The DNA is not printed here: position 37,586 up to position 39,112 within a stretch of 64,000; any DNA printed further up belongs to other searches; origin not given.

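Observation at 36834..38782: Dam-like N6-adenine methyltransferase followed by an unknown beta-rich protein: candidate restriction-modification or other defence pair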

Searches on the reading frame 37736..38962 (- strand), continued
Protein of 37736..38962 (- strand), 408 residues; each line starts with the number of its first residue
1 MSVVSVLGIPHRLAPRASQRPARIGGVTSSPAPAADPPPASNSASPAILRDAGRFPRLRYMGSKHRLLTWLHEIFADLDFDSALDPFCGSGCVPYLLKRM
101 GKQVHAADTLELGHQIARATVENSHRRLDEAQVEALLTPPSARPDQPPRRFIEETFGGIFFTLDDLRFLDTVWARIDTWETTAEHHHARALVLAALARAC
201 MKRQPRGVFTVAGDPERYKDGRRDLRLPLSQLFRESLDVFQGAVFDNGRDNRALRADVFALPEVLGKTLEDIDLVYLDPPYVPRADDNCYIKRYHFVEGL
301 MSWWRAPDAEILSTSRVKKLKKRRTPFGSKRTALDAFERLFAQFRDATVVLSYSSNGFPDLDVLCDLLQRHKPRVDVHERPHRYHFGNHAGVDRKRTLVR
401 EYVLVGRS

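Call 33: search_protein_families(library=padloc, proteins=[L007:10999-11850:+, L003:3499-4215:-, L003:4269-4415:-], max_evalue=0.01)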
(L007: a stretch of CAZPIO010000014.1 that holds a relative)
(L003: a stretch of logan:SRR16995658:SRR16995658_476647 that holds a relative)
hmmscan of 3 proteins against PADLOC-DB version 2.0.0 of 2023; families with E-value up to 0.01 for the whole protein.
L007:10999-11850:+ (283 aa): 1 family
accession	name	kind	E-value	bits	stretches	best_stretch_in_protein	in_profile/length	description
PDLC03548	REase_II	-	0.00023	18.6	1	184-250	198-265/290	Type II restriction enzyme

L003:3499-4215:- (238 aa): 29 families (the best 25 are shown)
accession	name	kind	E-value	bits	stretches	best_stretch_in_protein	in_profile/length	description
PDLC02597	DrmC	-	6.9e-60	200.9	1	3-220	22-233/242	DrmC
PDLC02587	DrmC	-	1.6e-43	146.6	1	3-228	18-261/267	DrmC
PDLC02588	DrmC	-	2e-27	94.5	1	22-227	45-248/256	DrmC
PDLC02585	DrmC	-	5.5e-27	92.9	1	46-228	71-250/253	DrmC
PDLC02595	DrmC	-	2.1e-23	81.4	1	43-223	77-259/269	DrmC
PDLC02591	DrmC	-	9.3e-22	75.4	1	30-224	59-252/260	DrmC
PDLC02609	DrmC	-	1.1e-21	76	1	26-217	45-227/241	DrmC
PDLC02607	DrmC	-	2.2e-21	74.3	1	29-222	57-253/265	DrmC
PDLC02606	DrmC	-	3e-21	74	1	54-224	8-175/182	DrmC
PDLC02616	DrmC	-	5.5e-18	63.4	1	40-215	41-208/224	DrmC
PDLC02602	DrmC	-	1.2e-17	62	1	56-225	82-251/381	DrmC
PDLC02608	DrmC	-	6.2e-16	56.6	1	64-214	1-143/162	DrmC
PDLC02614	DrmC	-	2.7e-15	54.5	1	64-213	5-142/153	DrmC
PDLC02605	DrmC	-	3.9e-15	54.2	2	170-224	207-261/270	DrmC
PDLC02612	DrmC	-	6.1e-14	50.1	1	28-225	44-227/235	DrmC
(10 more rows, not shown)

L003:4269-4415:- (48 aa): 4 families
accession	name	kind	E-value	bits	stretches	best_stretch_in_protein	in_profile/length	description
PDLC02579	DrmB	-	1.2e-10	38.9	1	3-44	273-313/314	DrmB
PDLC02584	DrmB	-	1.9e-10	38.2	1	3-37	402-436/445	DrmB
PDLC02583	DrmB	-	3.8e-08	30.9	1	3-34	573-604/606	DrmB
PDLC02582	DrmB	-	0.00014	18.5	1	4-34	605-635/649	DrmB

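Call 35: find_encoding_contigs(protein=P0010, flank=10000, max_places=2)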
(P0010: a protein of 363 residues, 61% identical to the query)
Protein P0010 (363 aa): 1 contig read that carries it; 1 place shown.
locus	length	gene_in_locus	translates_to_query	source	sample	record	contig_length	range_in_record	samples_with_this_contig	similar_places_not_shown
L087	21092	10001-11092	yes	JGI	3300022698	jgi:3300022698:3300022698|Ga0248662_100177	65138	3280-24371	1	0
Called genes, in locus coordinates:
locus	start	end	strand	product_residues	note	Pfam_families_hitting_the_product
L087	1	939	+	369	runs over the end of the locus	PF00348:polyprenyl_synt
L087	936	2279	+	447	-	PF00115:COX1 (weak)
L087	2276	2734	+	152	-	-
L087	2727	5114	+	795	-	PF02433:FixO, PF13442:Cytochrome_CBB3, PF00034:Cytochrom_C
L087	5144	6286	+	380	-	PF13483:Lactamase_B_3, PF12706:Lactamase_B_2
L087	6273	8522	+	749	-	PF03176:MMPL, PF02460:Patched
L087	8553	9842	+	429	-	PF16491:Peptidase_M48_N, PF01435:Peptidase_M48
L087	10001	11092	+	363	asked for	PF02086:MethyltransfD12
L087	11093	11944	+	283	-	PF04556:DpnII (weak)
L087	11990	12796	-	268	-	PF00376:MerR, PF13411:MerR_1, PF09278:MerR-DNA-bind (weak), PF07739:TipAS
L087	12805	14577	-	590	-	PF07995:GSDH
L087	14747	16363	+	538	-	PF01425:Amidase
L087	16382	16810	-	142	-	PF01850:PIN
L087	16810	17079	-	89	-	-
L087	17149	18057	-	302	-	PF27100:DcsG_N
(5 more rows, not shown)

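Call 36: find_encoding_contigs(protein=P0014, flank=10000, max_places=2)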
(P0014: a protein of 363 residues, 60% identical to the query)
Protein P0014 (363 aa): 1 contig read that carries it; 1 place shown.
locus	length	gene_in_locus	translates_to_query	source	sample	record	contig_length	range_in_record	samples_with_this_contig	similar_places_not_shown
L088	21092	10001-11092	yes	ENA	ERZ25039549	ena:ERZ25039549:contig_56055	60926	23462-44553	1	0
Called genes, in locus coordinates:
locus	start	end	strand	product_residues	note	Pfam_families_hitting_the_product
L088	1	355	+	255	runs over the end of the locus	PF13483:Lactamase_B_3, PF12706:Lactamase_B_2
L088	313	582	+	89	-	-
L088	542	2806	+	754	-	PF03176:MMPL, PF02460:Patched (weak)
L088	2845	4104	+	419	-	PF16491:Peptidase_M48_N, PF01435:Peptidase_M48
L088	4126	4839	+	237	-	PF13489:Methyltransf_23, PF03848:TehB (weak), PF13847:Methyltransf_31, PF08241:Methyltransf_11, PF08242:Methyltransf_12, PF13649:Methyltransf_25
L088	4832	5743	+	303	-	PF13489:Methyltransf_23, PF13847:Methyltransf_31 (weak), PF08241:Methyltransf_11, PF08242:Methyltransf_12, PF13649:Methyltransf_25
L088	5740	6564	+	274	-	-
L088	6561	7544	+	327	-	PF01073:3Beta_HSD (weak), PF01370:Epimerase, PF04321:RmlD_sub_bind (weak), PF16363:GDP_Man_Dehyd, PF13460:NAD_binding_10 (weak)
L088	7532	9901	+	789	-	PF13641:Glyco_tranf_2_3, PF00535:Glycos_transf_2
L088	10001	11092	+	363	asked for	PF02086:MethyltransfD12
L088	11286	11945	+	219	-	PF04556:DpnII (weak)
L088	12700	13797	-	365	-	-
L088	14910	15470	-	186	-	-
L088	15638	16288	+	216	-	PF01425:Amidase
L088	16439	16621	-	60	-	-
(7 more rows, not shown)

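Call 47: search_solved_structures(query=A3, max_evalue=0.001)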
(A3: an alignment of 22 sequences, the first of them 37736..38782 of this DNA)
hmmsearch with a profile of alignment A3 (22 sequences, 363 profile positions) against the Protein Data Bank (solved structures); distinct sequences matched with E-value up to 0.001: 0.

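Call 51: find_related_loci(query=L003:3499-4215:-, collection=metagenome_contigs, flank=10000)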
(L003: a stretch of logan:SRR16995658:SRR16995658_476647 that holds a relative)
Query L003:3499-4215:- (238 aa) in metagenome_contigs; peptide patterns used: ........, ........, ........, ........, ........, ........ (x = any residue, [..] = any of these).
600 stretches matched a pattern (row limit reached: there are more); 372 encode a relative of the query (tblastn E <= 1e-3); the best 80 are kept; 80 distinct loci.
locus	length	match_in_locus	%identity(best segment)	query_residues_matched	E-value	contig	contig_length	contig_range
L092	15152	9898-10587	57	1-233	2e-73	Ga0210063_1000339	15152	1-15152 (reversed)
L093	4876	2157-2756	56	37-228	2e-66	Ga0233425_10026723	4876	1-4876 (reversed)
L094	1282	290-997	49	1-232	1e-69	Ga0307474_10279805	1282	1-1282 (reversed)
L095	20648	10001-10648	51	1-228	1e-65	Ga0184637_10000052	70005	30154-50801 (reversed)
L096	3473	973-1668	47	1-226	2e-64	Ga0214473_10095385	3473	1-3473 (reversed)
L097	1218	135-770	49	5-228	4e-68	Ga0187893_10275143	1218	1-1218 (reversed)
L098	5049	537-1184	49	1-228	6e-64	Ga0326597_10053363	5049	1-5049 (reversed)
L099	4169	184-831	47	1-228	3e-63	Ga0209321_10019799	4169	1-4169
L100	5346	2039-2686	48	1-228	7e-63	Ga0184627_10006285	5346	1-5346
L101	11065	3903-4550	48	1-228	4e-63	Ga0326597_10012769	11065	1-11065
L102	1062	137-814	48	1-223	9e-67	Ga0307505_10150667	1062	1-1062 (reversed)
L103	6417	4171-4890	45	1-235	9e-62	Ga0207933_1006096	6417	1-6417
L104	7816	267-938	46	5-224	2e-61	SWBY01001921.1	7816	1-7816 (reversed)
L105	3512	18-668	47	1-229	2e-60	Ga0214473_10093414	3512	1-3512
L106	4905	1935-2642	46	5-236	3e-60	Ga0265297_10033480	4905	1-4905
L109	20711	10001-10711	46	3-233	1e-59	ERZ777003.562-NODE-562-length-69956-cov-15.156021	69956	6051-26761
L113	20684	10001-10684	46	1-223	2e-58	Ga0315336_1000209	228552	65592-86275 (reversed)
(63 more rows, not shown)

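Call 54: search_protein_families(library=padloc, proteins=[L092:4532-7975:+, L092:2730-4514:-, L092:10841-12013:-, L109:141-3722:+, L109:3937-8097:+, L109:10973-11896:-, L113:652-4689:+, L113:4705-8097:+, L113:11041-13095:+], max_evalue=0.00001)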
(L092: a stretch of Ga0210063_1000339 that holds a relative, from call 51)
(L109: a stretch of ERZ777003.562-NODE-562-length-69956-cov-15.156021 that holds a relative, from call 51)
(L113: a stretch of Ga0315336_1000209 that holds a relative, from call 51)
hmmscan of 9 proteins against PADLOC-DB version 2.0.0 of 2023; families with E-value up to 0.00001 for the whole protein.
L092:4532-7975:+ (1147 aa): 9 families
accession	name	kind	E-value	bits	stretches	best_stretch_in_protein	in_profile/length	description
PDLC02575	DrmA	-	4e-253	840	1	318-1140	6-829/837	DrmA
PDLC02571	DrmA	-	5.8e-180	598.5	3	616-1136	768-1279/1282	DrmA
PDLC02568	DrmA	-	5.6e-166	551.7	1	549-1141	14-601/611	DrmA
PDLC02567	DrmA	-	3.9e-165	549.3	1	107-1142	648-1725/1750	DrmA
PDLC02577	DrmA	-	1.6e-136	454.3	1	484-1138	9-675/697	DrmA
PDLC02576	DrmA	-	1.3e-60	203.3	2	356-784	435-859/1235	DrmA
PDLC02574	DrmA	-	1.4e-47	160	1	903-1139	31-252/269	DrmA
PDLC02573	DrmA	-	7.4e-07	25.5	0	907-978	793-863/1018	DrmA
PDLC02569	DrmA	-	2.9e-06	23.3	0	907-988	828-907/1095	DrmA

L092:2730-4514:- (594 aa): 0 families

L092:10841-12013:- (390 aa): 0 families

L109:141-3722:+ (1193 aa): 23 families
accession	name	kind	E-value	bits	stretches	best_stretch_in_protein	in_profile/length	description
PDLC02643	DrmMI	-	0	1112.8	1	4-1189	131-1334/1347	DrmMI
PDLC02638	DrmMI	-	2e-191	636.5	1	9-771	138-934/935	DrmMI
PDLC03618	REase_MTase_IIG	-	8.4e-162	538.3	1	23-1127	151-1275/1429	Type IIG restriction enzyme-methyltransferase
PDLC02639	DrmMI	-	3.8e-150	499.7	2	164-644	1-485/803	DrmMI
PDLC02640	DrmMI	-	1.3e-148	494.5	2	14-408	136-529/1015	DrmMI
PDLC02644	DrmMI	-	6.2e-132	439.5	1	359-1171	9-870/988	DrmMI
PDLC02646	DrmMI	-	2e-111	371.5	1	467-1176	2-756/792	DrmMI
PDLC02645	DrmMI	-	1.5e-99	332.3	1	9-552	138-713/772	DrmMI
PDLC03627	REase_MTase_IIG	-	4.1e-75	251.3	1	711-1173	564-1030/1136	Type IIG restriction enzyme-methyltransferase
PDLC03599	REase_MTase_IIG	-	9.4e-73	243.5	2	709-1122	469-907/959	Type IIG restriction enzyme-methyltransferase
PDLC02642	DrmMI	-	2.2e-44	149.9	1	30-334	153-451/594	DrmMI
PDLC03598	REase_MTase_IIG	-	1.2e-37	127.3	1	714-1124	485-888/912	Type IIG restriction enzyme-methyltransferase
PDLC03622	REase_MTase_IIG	-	2e-33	112.9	3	497-556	589-648/1524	Type IIG restriction enzyme-methyltransferase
PDLC03611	REase_MTase_IIG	-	2.9e-26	89.2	1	104-552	232-654/1532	Type IIG restriction enzyme-methyltransferase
PDLC03629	REase_MTase_IIG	-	1.7e-16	57.3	1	441-553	427-537/1182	Type IIG restriction enzyme-methyltransferase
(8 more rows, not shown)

L109:3937-8097:+ (1386 aa): 10 families
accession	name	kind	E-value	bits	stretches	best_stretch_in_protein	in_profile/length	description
PDLC02575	DrmA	-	1.5e-263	874.5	1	553-1378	8-829/837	DrmA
PDLC02571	DrmA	-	4.3e-184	612.2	2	853-1374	763-1279/1282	DrmA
PDLC02567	DrmA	-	3.8e-183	609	1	317-1381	636-1726/1750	DrmA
PDLC02568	DrmA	-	5.5e-172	571.6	1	785-1378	13-600/611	DrmA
PDLC02577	DrmA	-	4.8e-145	482.5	1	719-1377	9-676/697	DrmA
PDLC02576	DrmA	-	2.4e-60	202.4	2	594-1025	445-862/1235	DrmA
PDLC02574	DrmA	-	1.3e-46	156.8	1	1130-1292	22-184/269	DrmA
PDLC02569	DrmA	-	1e-06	24.8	1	1144-1213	829-898/1095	DrmA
PDLC02570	DrmA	-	4.2e-06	23.4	1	1139-1212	576-649/851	DrmA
PDLC02573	DrmA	-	9.5e-06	21.9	0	1140-1212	789-863/1018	DrmA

L109:10973-11896:- (307 aa): 0 families

L113:652-4689:+ (1345 aa): 27 families (the best 25 are shown)
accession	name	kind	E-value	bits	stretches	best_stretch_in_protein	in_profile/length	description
PDLC02643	DrmMI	-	0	1226.4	1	9-1334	5-1339/1347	DrmMI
PDLC02640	DrmMI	-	1e-205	683.5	2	13-558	9-535/1015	DrmMI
PDLC02638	DrmMI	-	1.1e-200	667.1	1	13-912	6-934/935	DrmMI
PDLC02639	DrmMI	-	5.6e-174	578.6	2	308-792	1-489/803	DrmMI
PDLC03618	REase_MTase_IIG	-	4.4e-150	499.4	2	547-1332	538-1343/1429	Type IIG restriction enzyme-methyltransferase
PDLC02644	DrmMI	-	7.6e-138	459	1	543-1332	50-893/988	DrmMI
PDLC02646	DrmMI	-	2.2e-116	387.9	2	816-1334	261-773/792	DrmMI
PDLC02645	DrmMI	-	4.4e-94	314.2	2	137-466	127-436/772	DrmMI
PDLC03627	REase_MTase_IIG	-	8.7e-77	256.8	1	851-1311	564-1031/1136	Type IIG restriction enzyme-methyltransferase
PDLC03599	REase_MTase_IIG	-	8.4e-65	217.2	1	850-1269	470-910/959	Type IIG restriction enzyme-methyltransferase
PDLC02642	DrmMI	-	1.5e-43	147.2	1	169-468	153-441/594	DrmMI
PDLC03622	REase_MTase_IIG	-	2.2e-35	119.4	3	171-393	5-219/1524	Type IIG restriction enzyme-methyltransferase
PDLC03598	REase_MTase_IIG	-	1.2e-32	110.7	1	853-1267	484-887/912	Type IIG restriction enzyme-methyltransferase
PDLC02626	DrmD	-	8e-21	72.6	1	1148-1329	2-187/276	DrmD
PDLC03611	REase_MTase_IIG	-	2e-20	69.9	1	441-696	423-654/1532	Type IIG restriction enzyme-methyltransferase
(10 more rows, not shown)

L113:4705-8097:+ (1130 aa): 8 families
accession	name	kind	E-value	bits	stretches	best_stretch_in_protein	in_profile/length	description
PDLC02575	DrmA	-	1.2e-263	874.9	1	300-1122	5-829/837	DrmA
PDLC02571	DrmA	-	2.6e-176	586.4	2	594-1118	763-1279/1282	DrmA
PDLC02567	DrmA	-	3.7e-172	572.6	1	57-1121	626-1722/1750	DrmA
PDLC02568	DrmA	-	2.9e-147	489.9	1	543-1121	21-599/611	DrmA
PDLC02577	DrmA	-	1.9e-132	440.8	1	469-1119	9-674/697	DrmA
PDLC02576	DrmA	-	9.4e-63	210.4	2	278-800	378-896/1235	DrmA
PDLC02574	DrmA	-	4.4e-42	141.9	1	892-1119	37-250/269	DrmA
PDLC02569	DrmA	-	7.8e-08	28.5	1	886-993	825-930/1095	DrmA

L113:11041-13095:+ (684 aa): 30 families (the best 25 are shown)
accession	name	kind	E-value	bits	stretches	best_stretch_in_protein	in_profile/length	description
PDLC01087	C3a187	-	3.3e-32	110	2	423-667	318-543/559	NERD+UvrD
PDLC00132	GajB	-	5e-26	89.5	2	238-569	15-362/625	UrvD helicase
PDLC00114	GajB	-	7.4e-24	82.3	2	226-573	8-366/635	UrvD helicase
PDLC03802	RTasHel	-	1.5e-22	78.3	2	244-503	23-272/675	DRT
PDLC00117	GajB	-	4.6e-22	76.2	2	244-574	32-366/604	UrvD helicase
PDLC00107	GajB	-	3.5e-15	53.6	1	390-470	174-260/587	UrvD helicase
PDLC00104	GajB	-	5.2e-14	49.9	0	601-665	505-561/574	UrvD helicase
PDLC00123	GajB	-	8.9e-14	49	1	595-664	437-504/540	UrvD helicase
PDLC00130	GajB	-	2.1e-13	47.4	1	597-666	506-567/589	UrvD helicase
PDLC00112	GajB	-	2.1e-12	44.4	0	418-503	205-294/581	UrvD helicase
PDLC00106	GajB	-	3e-12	43.8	1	416-501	197-285/577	UrvD helicase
PDLC00108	GajB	-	1.9e-11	41.6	1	422-504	56-142/445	UrvD helicase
PDLC00136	GajB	-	2e-11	41.5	0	413-503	195-288/570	UrvD helicase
PDLC00138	GajB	-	2.5e-11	41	1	418-573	214-368/581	UrvD helicase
PDLC00127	GajB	-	6e-11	39.6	0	601-664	507-563/594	UrvD helicase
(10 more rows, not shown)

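Call 79: search_protein_families(library=pfam, proteins=[L092:2730-4514:-, L092:1736-2719:-, L092:411-1739:-, L092:10829-12085:+, L092:10841-12013:-, L109:10973-11896:-], max_evalue=0.001)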
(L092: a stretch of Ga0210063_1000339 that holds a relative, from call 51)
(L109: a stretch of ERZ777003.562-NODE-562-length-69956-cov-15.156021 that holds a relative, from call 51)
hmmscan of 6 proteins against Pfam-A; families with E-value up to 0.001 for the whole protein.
L092:2730-4514:- (594 aa): 0 families

L092:1736-2719:- (327 aa): 1 family
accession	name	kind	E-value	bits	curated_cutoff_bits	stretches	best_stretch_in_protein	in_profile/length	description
PF13365.12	Trypsin_2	-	6.8e-06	27.3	27.6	1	134-291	10-144/144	Trypsin-like peptidase domain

L092:411-1739:- (442 aa): 0 families

L092:10829-12085:+ (418 aa): 0 families

L092:10841-12013:- (390 aa): 3 families
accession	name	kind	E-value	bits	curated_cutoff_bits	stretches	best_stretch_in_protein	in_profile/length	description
PF13356.12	Arm-DNA-bind_3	-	2.5e-18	66.4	27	1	15-97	2-82/83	Arm DNA-binding domain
PF00589.27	Phage_integrase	-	8.2e-16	58.7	27.1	1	228-367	24-169/172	Phage integrase family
PF22022.2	Phage_int_M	-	5e-11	43.1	27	1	105-193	1-90/96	Phage integrase central domain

L109:10973-11896:- (307 aa): 2 families
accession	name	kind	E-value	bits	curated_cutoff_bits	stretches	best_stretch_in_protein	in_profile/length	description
PF01569.27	PAP2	-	6.7e-14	52.2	27.2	1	142-268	4-121/130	PAP2 superfamily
PF14378.12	PAP2_3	-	0.00025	21.4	27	1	196-264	120-187/190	PAP2 superfamily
